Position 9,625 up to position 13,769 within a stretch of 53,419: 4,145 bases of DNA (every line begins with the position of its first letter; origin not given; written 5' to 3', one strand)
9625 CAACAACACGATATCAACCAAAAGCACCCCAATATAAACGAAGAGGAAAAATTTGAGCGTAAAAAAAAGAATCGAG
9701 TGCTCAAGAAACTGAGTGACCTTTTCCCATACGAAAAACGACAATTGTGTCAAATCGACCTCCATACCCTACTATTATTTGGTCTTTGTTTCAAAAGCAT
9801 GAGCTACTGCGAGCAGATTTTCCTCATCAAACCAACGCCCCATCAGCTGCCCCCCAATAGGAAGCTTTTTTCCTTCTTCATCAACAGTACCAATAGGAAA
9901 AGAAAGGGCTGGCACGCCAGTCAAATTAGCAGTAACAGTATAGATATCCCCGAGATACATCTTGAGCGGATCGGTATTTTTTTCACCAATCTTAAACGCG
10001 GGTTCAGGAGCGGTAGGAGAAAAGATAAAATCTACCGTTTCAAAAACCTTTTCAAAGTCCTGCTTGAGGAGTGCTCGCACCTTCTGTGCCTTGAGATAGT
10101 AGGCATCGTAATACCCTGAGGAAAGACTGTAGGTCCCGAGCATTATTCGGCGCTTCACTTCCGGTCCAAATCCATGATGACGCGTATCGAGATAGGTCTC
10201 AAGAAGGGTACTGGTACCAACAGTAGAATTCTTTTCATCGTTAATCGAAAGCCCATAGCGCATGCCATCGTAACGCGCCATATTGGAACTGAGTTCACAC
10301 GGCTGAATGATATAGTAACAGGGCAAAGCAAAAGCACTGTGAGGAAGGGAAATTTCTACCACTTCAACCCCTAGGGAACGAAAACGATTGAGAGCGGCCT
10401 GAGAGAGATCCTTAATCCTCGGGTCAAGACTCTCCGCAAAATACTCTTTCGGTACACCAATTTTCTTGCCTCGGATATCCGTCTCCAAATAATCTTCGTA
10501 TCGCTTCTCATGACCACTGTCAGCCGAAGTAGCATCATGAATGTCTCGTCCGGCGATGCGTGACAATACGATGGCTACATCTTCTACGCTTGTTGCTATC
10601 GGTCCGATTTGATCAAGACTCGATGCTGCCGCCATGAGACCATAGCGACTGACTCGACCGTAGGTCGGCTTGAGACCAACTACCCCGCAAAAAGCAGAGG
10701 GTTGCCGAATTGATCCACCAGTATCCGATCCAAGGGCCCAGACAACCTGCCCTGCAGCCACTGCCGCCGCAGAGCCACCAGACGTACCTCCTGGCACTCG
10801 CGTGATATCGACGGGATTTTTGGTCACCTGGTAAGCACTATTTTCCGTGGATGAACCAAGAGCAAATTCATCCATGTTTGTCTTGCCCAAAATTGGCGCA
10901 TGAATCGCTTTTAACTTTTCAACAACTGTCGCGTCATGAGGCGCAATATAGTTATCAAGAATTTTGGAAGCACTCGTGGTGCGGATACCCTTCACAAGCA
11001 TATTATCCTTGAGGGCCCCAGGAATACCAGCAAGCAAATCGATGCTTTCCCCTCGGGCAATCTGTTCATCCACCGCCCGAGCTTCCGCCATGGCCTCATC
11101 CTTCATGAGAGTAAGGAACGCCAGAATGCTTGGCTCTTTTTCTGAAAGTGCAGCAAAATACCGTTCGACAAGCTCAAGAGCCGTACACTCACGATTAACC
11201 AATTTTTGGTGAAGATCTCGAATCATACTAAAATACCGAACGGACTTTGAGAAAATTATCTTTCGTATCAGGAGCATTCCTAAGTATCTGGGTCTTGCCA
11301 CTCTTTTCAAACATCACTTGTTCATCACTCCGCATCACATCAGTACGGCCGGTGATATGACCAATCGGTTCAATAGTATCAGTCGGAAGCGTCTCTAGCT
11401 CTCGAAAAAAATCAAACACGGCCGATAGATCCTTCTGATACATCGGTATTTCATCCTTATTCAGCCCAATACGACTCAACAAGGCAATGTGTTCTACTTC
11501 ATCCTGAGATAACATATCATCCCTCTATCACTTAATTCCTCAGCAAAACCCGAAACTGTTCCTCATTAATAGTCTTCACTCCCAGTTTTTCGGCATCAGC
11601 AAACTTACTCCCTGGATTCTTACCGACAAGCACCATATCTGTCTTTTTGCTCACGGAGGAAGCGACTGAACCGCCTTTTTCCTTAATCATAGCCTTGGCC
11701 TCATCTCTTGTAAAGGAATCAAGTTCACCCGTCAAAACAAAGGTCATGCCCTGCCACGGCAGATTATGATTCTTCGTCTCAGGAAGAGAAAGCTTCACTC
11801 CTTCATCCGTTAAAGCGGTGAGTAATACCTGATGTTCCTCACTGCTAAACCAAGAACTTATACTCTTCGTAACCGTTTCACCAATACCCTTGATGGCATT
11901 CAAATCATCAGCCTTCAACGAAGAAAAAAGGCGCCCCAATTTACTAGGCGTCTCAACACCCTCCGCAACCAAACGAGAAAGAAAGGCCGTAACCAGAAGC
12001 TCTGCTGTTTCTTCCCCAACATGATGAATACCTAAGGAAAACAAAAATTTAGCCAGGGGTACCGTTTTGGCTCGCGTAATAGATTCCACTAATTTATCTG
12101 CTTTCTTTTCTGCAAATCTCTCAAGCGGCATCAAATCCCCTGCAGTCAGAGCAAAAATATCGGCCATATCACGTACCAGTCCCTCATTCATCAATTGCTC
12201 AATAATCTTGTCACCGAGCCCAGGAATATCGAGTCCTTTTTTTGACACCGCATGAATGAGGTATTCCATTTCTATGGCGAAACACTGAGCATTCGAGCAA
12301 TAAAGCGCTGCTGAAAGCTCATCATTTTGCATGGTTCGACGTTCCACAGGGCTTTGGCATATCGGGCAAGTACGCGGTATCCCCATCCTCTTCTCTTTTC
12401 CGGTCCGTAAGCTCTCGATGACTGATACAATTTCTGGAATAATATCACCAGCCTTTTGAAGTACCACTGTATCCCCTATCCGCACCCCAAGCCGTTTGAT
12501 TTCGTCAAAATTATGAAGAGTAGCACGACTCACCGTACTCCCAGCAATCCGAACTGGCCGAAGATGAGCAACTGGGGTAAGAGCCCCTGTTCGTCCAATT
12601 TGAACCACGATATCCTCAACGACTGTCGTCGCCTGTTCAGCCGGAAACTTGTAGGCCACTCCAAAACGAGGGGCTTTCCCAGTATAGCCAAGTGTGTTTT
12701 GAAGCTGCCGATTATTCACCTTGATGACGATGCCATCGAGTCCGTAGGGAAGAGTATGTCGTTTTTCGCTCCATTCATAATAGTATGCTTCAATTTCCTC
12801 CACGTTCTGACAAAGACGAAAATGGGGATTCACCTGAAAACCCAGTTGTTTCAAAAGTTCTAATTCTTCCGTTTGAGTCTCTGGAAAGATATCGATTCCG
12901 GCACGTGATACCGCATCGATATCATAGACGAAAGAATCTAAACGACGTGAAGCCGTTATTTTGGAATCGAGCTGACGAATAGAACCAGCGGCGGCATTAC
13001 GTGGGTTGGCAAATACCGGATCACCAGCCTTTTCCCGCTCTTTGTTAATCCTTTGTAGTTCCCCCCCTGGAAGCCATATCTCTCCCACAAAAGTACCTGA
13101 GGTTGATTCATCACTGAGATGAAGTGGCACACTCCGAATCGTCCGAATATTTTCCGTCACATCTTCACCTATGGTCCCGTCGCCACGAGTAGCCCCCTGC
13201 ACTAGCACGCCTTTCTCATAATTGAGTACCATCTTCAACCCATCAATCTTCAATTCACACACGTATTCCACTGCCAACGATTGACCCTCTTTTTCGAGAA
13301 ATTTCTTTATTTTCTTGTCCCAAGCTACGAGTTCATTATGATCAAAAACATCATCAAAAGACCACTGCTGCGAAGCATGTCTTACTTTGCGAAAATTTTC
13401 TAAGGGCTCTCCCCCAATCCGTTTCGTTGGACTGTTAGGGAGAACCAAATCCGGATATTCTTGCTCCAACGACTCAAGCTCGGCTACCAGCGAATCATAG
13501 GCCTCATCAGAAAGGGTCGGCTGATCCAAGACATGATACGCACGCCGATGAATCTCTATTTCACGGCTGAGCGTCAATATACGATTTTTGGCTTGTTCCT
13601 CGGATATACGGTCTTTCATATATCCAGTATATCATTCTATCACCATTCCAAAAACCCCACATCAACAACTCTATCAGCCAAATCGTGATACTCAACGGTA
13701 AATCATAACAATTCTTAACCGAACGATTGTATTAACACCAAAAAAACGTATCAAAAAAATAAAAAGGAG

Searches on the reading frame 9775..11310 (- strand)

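Call 43: search_protein_families(library=phrogs, proteins=[window:9775-11310:-], max_evalue=0.001)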
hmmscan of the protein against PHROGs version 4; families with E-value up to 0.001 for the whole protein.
window:9775-11310:- (511 aa): 1 family
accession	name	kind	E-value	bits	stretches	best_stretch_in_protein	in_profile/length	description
phrog_29364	-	unknown function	3.1e-85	288.3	1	26-504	3-474/495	-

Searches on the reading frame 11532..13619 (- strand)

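Call 43: search_protein_families(library=phrogs, proteins=[window:11532-13619:-], max_evalue=0.001)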
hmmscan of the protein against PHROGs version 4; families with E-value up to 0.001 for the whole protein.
window:11532-13619:- (695 aa): 7 families
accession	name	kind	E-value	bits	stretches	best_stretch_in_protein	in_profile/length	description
phrog_3869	-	DNA, RNA and nucleotide metabolism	7.8e-196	653.5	1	8-690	3-650/656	NAD-dependent DNA ligase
phrog_3359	-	DNA, RNA and nucleotide metabolism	4.8e-44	151.9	1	18-401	5-323/325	NAD-dependent DNA ligase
phrog_3498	-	DNA, RNA and nucleotide metabolism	8.6e-34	118.5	1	412-690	3-250/256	NAD-dependent DNA ligase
phrog_2561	-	DNA, RNA and nucleotide metabolism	8e-14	53.2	1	584-694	66-161/167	DNA ligase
phrog_3989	-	unknown function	4.7e-09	36.9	1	605-667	190-252/296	-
phrog_22334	-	unknown function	2.8e-06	28.7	1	489-548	2-61/116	-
phrog_6466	-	DNA, RNA and nucleotide metabolism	5.3e-05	24.5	1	7-58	6-57/104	DNA ligase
